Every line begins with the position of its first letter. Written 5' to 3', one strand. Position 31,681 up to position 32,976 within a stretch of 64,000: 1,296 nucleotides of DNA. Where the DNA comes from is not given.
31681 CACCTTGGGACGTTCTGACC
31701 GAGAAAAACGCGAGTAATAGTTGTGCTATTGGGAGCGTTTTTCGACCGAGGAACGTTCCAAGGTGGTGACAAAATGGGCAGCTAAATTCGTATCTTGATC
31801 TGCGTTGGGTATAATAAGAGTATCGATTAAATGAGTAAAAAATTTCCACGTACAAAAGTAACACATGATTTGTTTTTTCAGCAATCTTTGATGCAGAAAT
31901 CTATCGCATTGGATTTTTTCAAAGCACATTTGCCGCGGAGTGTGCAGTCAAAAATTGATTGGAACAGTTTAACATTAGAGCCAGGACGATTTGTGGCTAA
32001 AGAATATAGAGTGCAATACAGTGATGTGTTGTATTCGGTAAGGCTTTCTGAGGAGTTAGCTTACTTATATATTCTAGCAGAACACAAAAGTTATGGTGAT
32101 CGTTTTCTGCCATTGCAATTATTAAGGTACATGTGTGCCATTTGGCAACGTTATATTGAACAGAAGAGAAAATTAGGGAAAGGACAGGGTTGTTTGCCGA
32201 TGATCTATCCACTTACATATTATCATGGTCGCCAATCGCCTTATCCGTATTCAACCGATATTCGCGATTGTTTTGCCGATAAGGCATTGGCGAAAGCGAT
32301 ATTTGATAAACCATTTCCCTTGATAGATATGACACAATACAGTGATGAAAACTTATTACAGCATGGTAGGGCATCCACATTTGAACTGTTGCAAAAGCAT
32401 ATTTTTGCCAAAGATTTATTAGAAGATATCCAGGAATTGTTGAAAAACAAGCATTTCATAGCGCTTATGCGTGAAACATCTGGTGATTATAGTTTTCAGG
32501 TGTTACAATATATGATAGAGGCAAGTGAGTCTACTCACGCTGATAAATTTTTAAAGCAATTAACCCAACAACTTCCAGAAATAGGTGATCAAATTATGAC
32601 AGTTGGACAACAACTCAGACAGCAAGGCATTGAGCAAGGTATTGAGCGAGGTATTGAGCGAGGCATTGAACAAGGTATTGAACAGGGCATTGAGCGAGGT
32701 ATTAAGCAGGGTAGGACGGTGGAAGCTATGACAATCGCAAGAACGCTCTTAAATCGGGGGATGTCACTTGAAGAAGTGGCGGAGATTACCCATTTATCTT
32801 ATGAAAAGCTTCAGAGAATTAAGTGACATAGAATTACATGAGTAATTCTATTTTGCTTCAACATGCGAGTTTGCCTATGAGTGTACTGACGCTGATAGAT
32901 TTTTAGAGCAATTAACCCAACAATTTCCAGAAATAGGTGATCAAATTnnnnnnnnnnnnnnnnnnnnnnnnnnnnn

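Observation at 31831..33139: Rpn-family nuclease with a conserved internal SD-ATG (RpnS-like gene within a gene), plus a free-standing duplicate of that small ORF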

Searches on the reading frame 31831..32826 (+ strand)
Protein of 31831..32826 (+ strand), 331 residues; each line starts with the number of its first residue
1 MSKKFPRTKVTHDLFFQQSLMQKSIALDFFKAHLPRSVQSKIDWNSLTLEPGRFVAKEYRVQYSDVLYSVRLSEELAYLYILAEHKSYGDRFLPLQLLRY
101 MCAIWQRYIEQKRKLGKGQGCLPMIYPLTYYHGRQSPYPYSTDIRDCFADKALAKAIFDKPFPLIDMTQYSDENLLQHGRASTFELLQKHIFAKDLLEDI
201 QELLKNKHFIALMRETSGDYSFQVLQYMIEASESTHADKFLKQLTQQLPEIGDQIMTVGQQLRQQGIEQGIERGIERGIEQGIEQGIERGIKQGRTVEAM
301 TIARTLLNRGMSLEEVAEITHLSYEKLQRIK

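Call 4: search_protein_families(library=pfam, proteins=[window:31831-32826:+], max_evalue=1)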
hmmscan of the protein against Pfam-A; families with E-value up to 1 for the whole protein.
window:31831-32826:+ (331 aa): 4 families
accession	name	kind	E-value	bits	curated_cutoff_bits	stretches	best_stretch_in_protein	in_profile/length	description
PF04754.18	Transposase_31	-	1.1e-55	188.8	21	1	11-205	2-190/203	Putative transposase, YhgA-like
PF02341.20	RbcX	-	0.049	14.3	27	1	215-281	32-96/111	RbcX protein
PF13413.12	HTH_25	-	0.068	13.4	24.6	1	308-330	8-30/62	Helix-turn-helix domain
PF09811.14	Yae1_N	-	0.071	13.3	27.5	1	264-295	3-34/39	Essential protein Yae1, N terminal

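Call 5: search_protein_families(library=ncbifam, proteins=[window:31831-32826:+], max_evalue=1)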
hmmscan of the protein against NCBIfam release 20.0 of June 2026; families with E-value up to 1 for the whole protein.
window:31831-32826:+ (331 aa): 8 families
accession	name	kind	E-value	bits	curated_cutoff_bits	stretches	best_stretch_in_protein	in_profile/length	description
NF007361.0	PRK09857.1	equivalog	1.2e-51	175.9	583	1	1-329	1-289/292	recombination-promoting nuclease RpnA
NF007418.0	PRK09956.1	equivalog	2.3e-51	174.7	583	1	8-324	6-300/308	ISNCY family transposase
TIGR01784.1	T_den_put_tspse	subfamily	1e-25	91.1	52.1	1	11-330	1-273/273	Rpn family recombination-promoting nuclease/putative transposase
NF009925.1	PRK13386.1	equivalog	8.5e-07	28.5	192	1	245-316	29-100/228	flagellar assembly protein FliH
NF004270.2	PRK05687.2-1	equivalog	1.9e-05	24.4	180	1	255-296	38-80/223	flagellar assembly protein FliH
NF004266.1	PRK05687.1-1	equivalog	2.9e-05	23.7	260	1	242-295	33-86/230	flagellar assembly protein FliH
NF004267.1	PRK05687.1-3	equivalog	3.7e-05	23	293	1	251-296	64-109/266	flagellar assembly protein FliH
NF047598.2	ChaprRbcXCyano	equivalog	0.13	12.6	150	1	213-267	30-83/111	RuBisCO chaperone RbcX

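Call 16: find_related_loci(query=window:31831-32823:+, collection=genome_contigs, flank=4000)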
Query window:31831-32823:+ (331 aa) in genome_contigs; peptide patterns used: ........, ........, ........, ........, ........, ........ (x = any residue, [..] = any of these).
600 stretches matched a pattern (row limit reached: there are more); 395 encode a relative of the query (tblastn E <= 1e-3); the best 80 are kept; 80 distinct loci.
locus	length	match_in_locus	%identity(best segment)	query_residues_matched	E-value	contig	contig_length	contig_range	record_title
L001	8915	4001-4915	37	12-330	6e-67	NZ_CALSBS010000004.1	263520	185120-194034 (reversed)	Pseudocitrobacter vendiensis strain CPO20170097T, whole genome shotgun sequence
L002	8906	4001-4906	35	8-327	7e-60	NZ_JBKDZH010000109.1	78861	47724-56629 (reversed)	MAG: Kluyvera sp. isolate VLC_129 c_000000712216, whole genome shotgun sequence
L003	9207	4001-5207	36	11-330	7e-59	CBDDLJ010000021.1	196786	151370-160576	MAG: Gammaproteobacteria bacterium isolate c54fd516-0c0a-4de8-8116-9040f9c1e1e9 genome assembly, contig: contig_21, whol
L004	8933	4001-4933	37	7-331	1e-53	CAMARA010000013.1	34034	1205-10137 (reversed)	MAG: Francisella tularensis subsp. holarctica isolate MaE-09apr19-87 genome assembly, contig: MaE-09apr19-C1146, whole g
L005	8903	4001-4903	32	12-330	8e-44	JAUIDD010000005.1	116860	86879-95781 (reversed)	MAG: Gammaproteobacteria bacterium isolate 7_bin.57 NODE_334_length_116860_cov_1.764291, whole genome shotgun sequence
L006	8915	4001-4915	29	7-330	2e-41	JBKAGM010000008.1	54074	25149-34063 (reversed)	MAG: Gammaproteobacteria bacterium isolate Ske_MAG16 Ske_MAG16_0008, whole genome shotgun sequence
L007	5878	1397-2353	33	2-330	2e-39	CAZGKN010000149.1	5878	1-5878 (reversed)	MAG TPA_asm: uncultured Saprospiraceae bacterium isolate SRP263991_co5_19 genome assembly, contig: NODE_27066_length_587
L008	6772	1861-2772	35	12-323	4e-38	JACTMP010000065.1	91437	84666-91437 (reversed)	MAG: Chloroflexota bacterium isolate BJ8 scaffold_626, whole genome shotgun sequence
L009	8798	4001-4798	34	12-287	2e-36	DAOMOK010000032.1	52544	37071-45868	MAG TPA_asm: Chloroflexota bacterium isolate AMR_MDS_5888 NODE_308_length_52544_cov_24.590295, whole genome shotgun sequ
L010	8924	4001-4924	28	12-322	2e-31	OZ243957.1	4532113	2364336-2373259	MAG: Pyrinomonadaceae bacterium isolate fdab6d58-10c3-4ee6-bfdd-27b91cfd1317 genome assembly, chromosome: 1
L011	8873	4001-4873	32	41-331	3e-30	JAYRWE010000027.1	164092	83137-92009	MAG: bacterium isolate NJ_NJASGE3bin.37 k141_286437, whole genome shotgun sequence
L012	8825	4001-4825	30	12-294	1e-29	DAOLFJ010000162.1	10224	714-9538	MAG TPA_asm: Saprospiraceae bacterium isolate AMR_MDS_0203 NODE_1107_length_10224_cov_5.212902, whole genome shotgun seq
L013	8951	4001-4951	26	12-330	2e-29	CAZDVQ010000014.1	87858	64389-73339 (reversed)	MAG TPA_asm: uncultured Saprospiraceae bacterium isolate binchicken_co367_12 genome assembly, contig: NODE_43_length_878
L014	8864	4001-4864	28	5-286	2e-28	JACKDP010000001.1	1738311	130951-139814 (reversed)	MAG: Myxococcales bacterium isolate HK-STAS-MYXO-10 HK-STAS-MYXO-10_1, whole genome shotgun sequence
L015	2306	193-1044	33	12-294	1e-28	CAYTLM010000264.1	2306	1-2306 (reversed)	MAG TPA_asm: uncultured Leptospirales bacterium isolate binchicken_co39_387 genome assembly, contig: NODE_90311_length_2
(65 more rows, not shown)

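Call 17: find_homologous_proteins(query=window:31831-32823:+, max_evalue=1e-10)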
Query window:31831-32823:+ (331 aa): 650 proteins with E <= 1e-10 among 8000 candidates; the best 120 are listed.
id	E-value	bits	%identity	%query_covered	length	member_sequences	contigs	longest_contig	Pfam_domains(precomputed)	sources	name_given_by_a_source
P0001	3.3e-217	738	100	100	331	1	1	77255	PF04754.19,PF27070.1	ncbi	ncbi:MAG: Rpn family recombination-promoting nuclease/putative transposase [Pseudomonadota bacterium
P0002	3.9e-126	439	60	100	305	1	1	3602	PF04754.19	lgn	-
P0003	1.2e-101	358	53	97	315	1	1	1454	PF04754.19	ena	-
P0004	5.8e-97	343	51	97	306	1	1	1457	PF04754.19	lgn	-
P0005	5.2e-76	274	41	96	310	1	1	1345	PF04754.19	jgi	jgi:predicted transposase/invertase (TIGR01784 family)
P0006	6.1e-74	267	42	95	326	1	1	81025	PF04754.19,PF27070.1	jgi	jgi:predicted transposase/invertase (TIGR01784 family)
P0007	7.1e-74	267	41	93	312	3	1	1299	PF04754.19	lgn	-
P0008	5.4e-71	258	43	89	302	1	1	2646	PF04754.19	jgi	jgi:predicted transposase/invertase (TIGR01784 family)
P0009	1.6e-70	256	41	97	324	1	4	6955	PF04754.19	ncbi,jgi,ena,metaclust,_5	metaclust:\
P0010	4.0e-66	242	37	95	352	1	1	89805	PF04754.19,PF27070.1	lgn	-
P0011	1.0e-64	237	39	99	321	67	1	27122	PF04754.19,PF27070.1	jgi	jgi:predicted transposase/invertase (TIGR01784 family)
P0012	1.0e-64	237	39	99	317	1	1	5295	PF04754.19,PF27070.1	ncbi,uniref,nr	ncbi:Rpn family recombination-promoting nuclease/putative transposase [Hafnia paralvei]|uniref:Rpn f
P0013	3.8e-64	235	37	99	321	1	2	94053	PF04754.19,PF27070.1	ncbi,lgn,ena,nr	ncbi:TPA: Rpn family recombination-promoting nuclease/putative transposase [Klebsiella oxytoca]|nr:R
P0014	1.6e-63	233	37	98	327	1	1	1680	PF04754.19,PF27070.1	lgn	-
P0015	1.7e-63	233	38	99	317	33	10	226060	PF04754.19,PF27070.1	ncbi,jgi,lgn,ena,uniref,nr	ncbi:Rpn family recombination-promoting nuclease/putative transposase [Pantoea agglomerans]|uniref:R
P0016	2.8e-63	232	38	99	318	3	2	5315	PF04754.19,PF27070.1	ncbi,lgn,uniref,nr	ncbi:MAG: Rpn family recombination-promoting nuclease/putative transposase [Pantoea sp.]|uniref:Rpn 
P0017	3.2e-63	232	38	99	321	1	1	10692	PF04754.19,PF27070.1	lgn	-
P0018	3.4e-63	232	36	98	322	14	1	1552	PF04754.19,PF27070.1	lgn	-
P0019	4.2e-63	232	38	99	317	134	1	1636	PF04754.19,PF27070.1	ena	-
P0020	4.6e-63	231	39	98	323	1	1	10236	PF04754.19,PF27070.1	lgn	-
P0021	6.2e-63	231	38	99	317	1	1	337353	PF04754.19,PF27070.1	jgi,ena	-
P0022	6.6e-63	231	38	99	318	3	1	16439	PF04754.19,PF27070.1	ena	-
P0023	8.3e-63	231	37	97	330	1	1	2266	PF04754.19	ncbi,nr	ncbi:MAG: Rpn family recombination-promoting nuclease/putative transposase [Gammaproteobacteria bact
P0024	1.0e-62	230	37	99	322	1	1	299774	PF04754.19,PF27070.1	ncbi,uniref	ncbi:Rpn family recombination-promoting nuclease/putative transposase [Kalamiella sp. sgz302252]|uni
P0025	1.5e-62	230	37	98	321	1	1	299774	PF04754.19,PF27070.1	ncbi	-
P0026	1.6e-62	230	38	99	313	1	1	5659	PF04754.19,PF27070.1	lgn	-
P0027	2.8e-62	229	38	98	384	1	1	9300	PF04754.19,PF27070.1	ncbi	-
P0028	3.7e-62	228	37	99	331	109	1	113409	PF04754.19,PF27070.1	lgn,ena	-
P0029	4.8e-62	228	39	98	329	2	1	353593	PF04754.19,PF27070.1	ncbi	ncbi:Rpn family recombination-promoting nuclease/putative transposase [Erwinia sp. CGal63]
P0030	4.9e-62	228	38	97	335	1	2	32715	PF04754.19,PF27070.1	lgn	-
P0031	6.0e-62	228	37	99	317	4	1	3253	PF04754.19,PF27070.1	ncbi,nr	ncbi:Rpn family recombination-promoting nuclease/putative transposase [Enterobacteriaceae bacterium 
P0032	1.3e-61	227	37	100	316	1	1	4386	PF04754.19,PF27070.1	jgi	-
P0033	2.0e-61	226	38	96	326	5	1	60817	PF04754.19,PF27070.1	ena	-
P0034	2.8e-61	226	37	100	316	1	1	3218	PF04754.19,PF27070.1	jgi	-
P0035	5.1e-61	225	38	99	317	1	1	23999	PF04754.19,PF27070.1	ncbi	ncbi:MAG: Rpn family recombination-promoting nuclease/putative transposase [Hafnia sp.]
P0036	8.1e-61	224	38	98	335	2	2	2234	PF04754.19,PF27070.1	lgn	-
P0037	2.3e-60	223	38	99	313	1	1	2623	PF04754.19,PF27070.1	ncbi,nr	ncbi:TPA: Rpn family recombination-promoting nuclease/putative transposase [Yersinia enterocolitica]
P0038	1.3e-59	220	37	99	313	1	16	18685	PF04754.19,PF27070.1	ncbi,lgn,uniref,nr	ncbi:TPA: Rpn family recombination-promoting nuclease/putative transposase [Yersinia enterocolitica]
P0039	1.9e-59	220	38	97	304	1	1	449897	PF04754.19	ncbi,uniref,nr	ncbi:ISNCY family transposase (plasmid) [Sodalis praecaptivus]|uniref:ISNCY family transposase n=1 T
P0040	2.3e-59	219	36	98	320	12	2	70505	PF04754.19,PF27070.1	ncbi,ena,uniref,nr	ncbi:Rpn family recombination-promoting nuclease/putative transposase [Gibbsiella quercinecans]|unir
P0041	5.1e-59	218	38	100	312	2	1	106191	PF04754.19,PF27070.1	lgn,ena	-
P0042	6.9e-59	218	37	99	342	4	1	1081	PF04754.19,PF27070.1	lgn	-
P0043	1.8e-58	216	37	99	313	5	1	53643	PF04754.19,PF27070.1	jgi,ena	-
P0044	1.9e-58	216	37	99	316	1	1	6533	PF04754.19,PF27070.1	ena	-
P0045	2.8e-58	216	37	98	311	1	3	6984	PF04754.19,PF27070.1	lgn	-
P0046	3.4e-58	215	37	99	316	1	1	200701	PF04754.19,PF27070.1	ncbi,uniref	ncbi:ISNCY family transposase ISSen7 (plasmid) [Pantoea sp. Nvir]|uniref:Rpn family recombination-pr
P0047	4.0e-58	215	37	98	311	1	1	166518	PF04754.19,PF27070.1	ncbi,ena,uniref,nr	ncbi:Rpn family recombination-promoting nuclease/putative transposase [Pantoea coffeiphila]|uniref:I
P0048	4.1e-58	215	37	98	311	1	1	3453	PF04754.19,PF27070.1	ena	-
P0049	4.9e-58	215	37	100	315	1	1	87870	PF04754.19,PF27070.1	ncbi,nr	ncbi:Transposase [Serratia fonticola AU-AP2C]|nr:Transposase [Serratia fonticola AU-AP2C]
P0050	5.4e-58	215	38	99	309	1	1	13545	PF04754.19,PF27070.1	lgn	-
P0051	6.2e-58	215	37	99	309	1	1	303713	PF04754.19,PF27070.1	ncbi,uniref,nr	ncbi:Rpn family recombination-promoting nuclease/putative transposase [Yersinia kristensenii]|uniref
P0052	6.3e-58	215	37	97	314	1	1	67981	PF04754.19,PF27070.1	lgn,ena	-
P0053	6.4e-58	215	37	99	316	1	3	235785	PF04754.19,PF27070.1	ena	-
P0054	8.3e-58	214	36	98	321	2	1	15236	PF04754.19,PF27070.1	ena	-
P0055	9.5e-58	214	37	99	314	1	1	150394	PF04754.19,PF27070.1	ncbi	ncbi:Rpn family recombination-promoting nuclease/putative transposase [Serratia sp. IR-2025]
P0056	9.7e-58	214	37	99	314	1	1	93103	PF04754.19,PF27070.1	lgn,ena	-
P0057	1.1e-57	214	35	98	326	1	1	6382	PF04754.19,PF09811.15,PF27070.1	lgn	-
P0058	1.7e-57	213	38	97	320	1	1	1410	PF04754.19,PF27070.1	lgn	-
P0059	1.8e-57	213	35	99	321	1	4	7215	PF04754.19,PF27070.1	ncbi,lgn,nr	ncbi:Rpn family recombination-promoting nuclease/putative transposase [Salmonella enterica]|nr:Rpn f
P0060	3.0e-57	212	35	99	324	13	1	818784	PF04754.19,PF27070.1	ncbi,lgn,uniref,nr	ncbi:Rpn family recombination-promoting nuclease/putative transposase [Erwinia sp. JUb26]|uniref:Rpn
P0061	5.4e-57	212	38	96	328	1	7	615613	PF04754.19,PF27070.1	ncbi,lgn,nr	ncbi:Rpn family recombination-promoting nuclease/putative transposase [Salmonella enterica]|nr:Rpn f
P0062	6.0e-57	211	36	98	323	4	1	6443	PF04754.19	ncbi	-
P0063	7.5e-57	211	34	98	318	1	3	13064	PF04754.19,PF27070.1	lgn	-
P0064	8.5e-57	211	35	96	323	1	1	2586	PF04754.19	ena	-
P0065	8.9e-57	211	38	96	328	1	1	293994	PF04754.19,PF27070.1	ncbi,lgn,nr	ncbi:Rpn family recombination-promoting nuclease/putative transposase [Salmonella enterica]|nr:Rpn f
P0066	1.0e-56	211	37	94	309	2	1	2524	PF04754.19,PF27070.1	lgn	-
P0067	1.5e-56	210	37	100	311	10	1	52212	PF04754.19,PF27070.1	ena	-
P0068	4.3e-56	209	36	99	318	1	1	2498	PF04754.19,PF27070.1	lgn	-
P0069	4.4e-56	209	37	99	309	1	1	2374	PF04754.19,PF27070.1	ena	-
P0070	8.0e-56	208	37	99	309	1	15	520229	PF04754.19,PF27070.1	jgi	jgi:predicted transposase/invertase (TIGR01784 family)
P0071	9.6e-56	207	36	99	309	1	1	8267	PF04754.19,PF27070.1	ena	-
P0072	1.1e-55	207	37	94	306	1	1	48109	PF04754.19,PF27070.1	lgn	-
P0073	1.1e-55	207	37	97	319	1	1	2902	PF04754.19,PF27070.1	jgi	-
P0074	1.3e-55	207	35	95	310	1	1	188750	PF04754.19,PF27070.1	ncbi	ncbi:TPA: Rpn family recombination-promoting nuclease/putative transposase [Serratia fonticola]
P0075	1.4e-55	207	36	98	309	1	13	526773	PF04754.19,PF27070.1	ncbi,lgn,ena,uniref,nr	ncbi:Rpn family recombination-promoting nuclease/putative transposase [Pantoea eucalypti]|uniref:Rpn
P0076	1.6e-55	207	36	98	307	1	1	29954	PF04754.19,PF27070.1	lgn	-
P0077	2.4e-55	206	37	96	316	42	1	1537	PF04754.19,PF27070.1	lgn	-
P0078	2.4e-55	206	36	99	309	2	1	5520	PF04754.19,PF27070.1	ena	-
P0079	3.1e-55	206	36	99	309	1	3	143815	PF04754.19,PF27070.1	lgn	-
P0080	4.4e-55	205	35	97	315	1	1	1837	PF04754.19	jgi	jgi:predicted transposase/invertase (TIGR01784 family)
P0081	6.3e-55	205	36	99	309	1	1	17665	PF04754.19,PF27070.1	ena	-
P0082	8.9e-55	204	37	99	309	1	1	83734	PF04754.19,PF27070.1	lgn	-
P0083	9.2e-55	204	37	99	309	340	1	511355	PF04754.19,PF27070.1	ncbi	ncbi:Rpn family recombination-promoting nuclease/putative transposase [Pantoea agglomerans]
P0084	4.8e-54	202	37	99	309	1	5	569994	PF04754.19,PF27070.1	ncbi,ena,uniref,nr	ncbi:Rpn family recombination-promoting nuclease/putative transposase [Pantoea agglomerans]|uniref:R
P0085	6.6e-54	201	36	98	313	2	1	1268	PF04754.19,PF27070.1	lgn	-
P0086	1.1e-53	201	36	96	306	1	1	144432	PF04754.19,PF27070.1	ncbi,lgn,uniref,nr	ncbi:Rpn family recombination-promoting nuclease/putative transposase [Acerihabitans sp. TG2]|uniref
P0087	1.3e-53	200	38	96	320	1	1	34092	PF04754.19,PF27070.1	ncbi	ncbi:TPA: Rpn family recombination-promoting nuclease/putative transposase [Salmonella enterica subs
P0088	1.8e-53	200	36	100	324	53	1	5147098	PF04754.19,PF27070.1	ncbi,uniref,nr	ncbi:transposase [Photorhabdus thracensis]|uniref:Transposase n=3 Tax=Photorhabdus TaxID=29487 RepID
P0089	1.8e-53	200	35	99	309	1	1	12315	PF04754.19,PF27070.1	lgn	-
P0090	2.0e-53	200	35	96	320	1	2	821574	PF04754.19,PF27070.1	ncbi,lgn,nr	ncbi:Rpn family recombination-promoting nuclease/putative transposase [Salmonella enterica]|nr:Rpn f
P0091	2.6e-53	199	35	96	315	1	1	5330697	PF04754.19,PF27070.1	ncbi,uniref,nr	ncbi:Rpn family recombination-promoting nuclease/putative transposase [Brenneria izadpanahii]|uniref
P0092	3.4e-53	199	36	98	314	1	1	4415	PF04754.19,PF27070.1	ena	-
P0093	3.5e-53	199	36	98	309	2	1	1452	PF04754.19,PF27070.1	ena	-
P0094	4.4e-53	199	34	99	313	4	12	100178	PF04754.19,PF27070.1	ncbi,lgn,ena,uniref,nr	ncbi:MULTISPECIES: Rpn family recombination-promoting nuclease/putative transposase [Hafnia]|uniref:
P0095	4.4e-53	199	34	99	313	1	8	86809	PF04754.19,PF27070.1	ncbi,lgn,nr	ncbi:Rpn family recombination-promoting nuclease/putative transposase (plasmid) [Apirhabdus apintest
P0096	4.7e-53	199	37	98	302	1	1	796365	PF04754.19,PF27070.1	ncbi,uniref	ncbi:Rpn family recombination-promoting nuclease/putative transposase [Rouxiella sp. Mn2063]|uniref:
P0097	5.2e-53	198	35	96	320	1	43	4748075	PF04754.19,PF27070.1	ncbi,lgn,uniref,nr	ncbi:Rpn family recombination-promoting nuclease/putative transposase [Salmonella enterica subsp. en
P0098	6.0e-53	198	37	98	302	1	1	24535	PF04754.19,PF27070.1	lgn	-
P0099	6.3e-53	198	34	99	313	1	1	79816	PF04754.19,PF27070.1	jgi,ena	-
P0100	7.3e-53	198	38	96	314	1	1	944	PF04754.19,PF27070.1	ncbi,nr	ncbi:Rpn family recombination-promoting nuclease/putative transposase, partial [Salmonella enterica]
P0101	7.8e-53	198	35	96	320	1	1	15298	PF04754.19,PF27070.1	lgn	-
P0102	8.5e-53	198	37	99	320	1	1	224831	PF04754.19,PF27070.1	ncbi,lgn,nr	ncbi:ISNCY family transposase [Salmonella enterica subsp. enterica]|nr:ISNCY family transposase [Sal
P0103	9.4e-53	198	36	99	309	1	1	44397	PF04754.19,PF27070.1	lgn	-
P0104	9.9e-53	198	34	96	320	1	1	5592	PF04754.19,PF27070.1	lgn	-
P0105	1.2e-52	197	35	96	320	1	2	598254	PF04754.19,PF27070.1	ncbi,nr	ncbi:Rpn family recombination-promoting nuclease/putative transposase [Salmonella enterica]|nr:Rpn f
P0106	1.3e-52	197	38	96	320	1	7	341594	PF04754.19,PF27070.1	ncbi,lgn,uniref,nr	ncbi:Rpn family recombination-promoting nuclease/putative transposase [Salmonella enterica]|uniref:R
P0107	1.3e-52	197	38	96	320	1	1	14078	PF04754.19,PF27070.1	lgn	-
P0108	1.3e-52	197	38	96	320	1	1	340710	PF04754.19,PF27070.1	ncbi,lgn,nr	ncbi:Rpn family recombination-promoting nuclease/putative transposase [Salmonella enterica]|nr:Rpn f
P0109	1.4e-52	197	38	96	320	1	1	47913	PF04754.19,PF27070.1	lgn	-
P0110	1.8e-52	197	37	87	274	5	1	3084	PF04754.19,PF27070.1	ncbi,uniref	ncbi:Rpn family recombination-promoting nuclease/putative transposase, partial [Yersinia enterocolit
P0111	2.1e-52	196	34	96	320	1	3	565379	PF04754.19,PF27070.1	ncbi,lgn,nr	ncbi:Rpn family recombination-promoting nuclease/putative transposase [Salmonella enterica]|nr:ISNCY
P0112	2.3e-52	196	38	96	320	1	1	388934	PF04754.19,PF27070.1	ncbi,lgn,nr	ncbi:Rpn family recombination-promoting nuclease/putative transposase [Salmonella enterica]|nr:Rpn f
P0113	2.3e-52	196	34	99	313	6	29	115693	PF04754.19,PF27070.1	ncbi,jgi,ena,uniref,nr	ncbi:Rpn family recombination-promoting nuclease/putative transposase [Hafnia alvei]|uniref:Rpn fami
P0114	2.3e-52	196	38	96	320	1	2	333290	PF04754.19,PF27070.1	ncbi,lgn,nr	ncbi:Rpn family recombination-promoting nuclease/putative transposase [Salmonella enterica]|nr:Rpn f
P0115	2.7e-52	196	33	99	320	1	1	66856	PF04754.19,PF27070.1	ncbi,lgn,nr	ncbi:Rpn family recombination-promoting nuclease/putative transposase [Salmonella enterica subsp. en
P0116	3.7e-52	196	34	98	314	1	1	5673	PF04754.19,PF27070.1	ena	-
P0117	5.2e-52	195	37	96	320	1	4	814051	PF04754.19,PF27070.1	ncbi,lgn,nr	ncbi:Rpn family recombination-promoting nuclease/putative transposase [Salmonella enterica]|nr:Rpn f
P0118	5.7e-52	195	37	96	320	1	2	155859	PF04754.19,PF27070.1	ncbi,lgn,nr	ncbi:ISNCY family transposase [Salmonella enterica subsp. enterica]|nr:ISNCY family transposase [Sal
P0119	5.8e-52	195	35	100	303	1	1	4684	PF04754.19,PF27070.1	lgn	-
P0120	6.1e-52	195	37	99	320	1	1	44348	PF04754.19,PF27070.1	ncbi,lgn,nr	ncbi:Rpn family recombination-promoting nuclease/putative transposase [Salmonella enterica subsp. en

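Call 18: find_encoding_contigs(protein=P0001, flank=6000, max_places=4)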
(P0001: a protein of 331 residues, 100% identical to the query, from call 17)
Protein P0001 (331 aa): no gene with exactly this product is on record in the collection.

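Call 19: find_encoding_contigs(protein=P0002, flank=4000, max_places=4)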
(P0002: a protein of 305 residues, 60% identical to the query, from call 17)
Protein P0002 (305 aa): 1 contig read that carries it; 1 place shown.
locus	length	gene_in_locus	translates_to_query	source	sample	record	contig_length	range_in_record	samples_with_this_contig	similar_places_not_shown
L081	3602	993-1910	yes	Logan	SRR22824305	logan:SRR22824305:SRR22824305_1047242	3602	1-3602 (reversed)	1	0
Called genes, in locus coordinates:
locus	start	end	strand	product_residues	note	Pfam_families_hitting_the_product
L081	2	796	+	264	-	?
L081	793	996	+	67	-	-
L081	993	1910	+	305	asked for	PF04754:Transposase_31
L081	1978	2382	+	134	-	PF04352:ProQ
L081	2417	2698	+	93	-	PF01541:GIY-YIG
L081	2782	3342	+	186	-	-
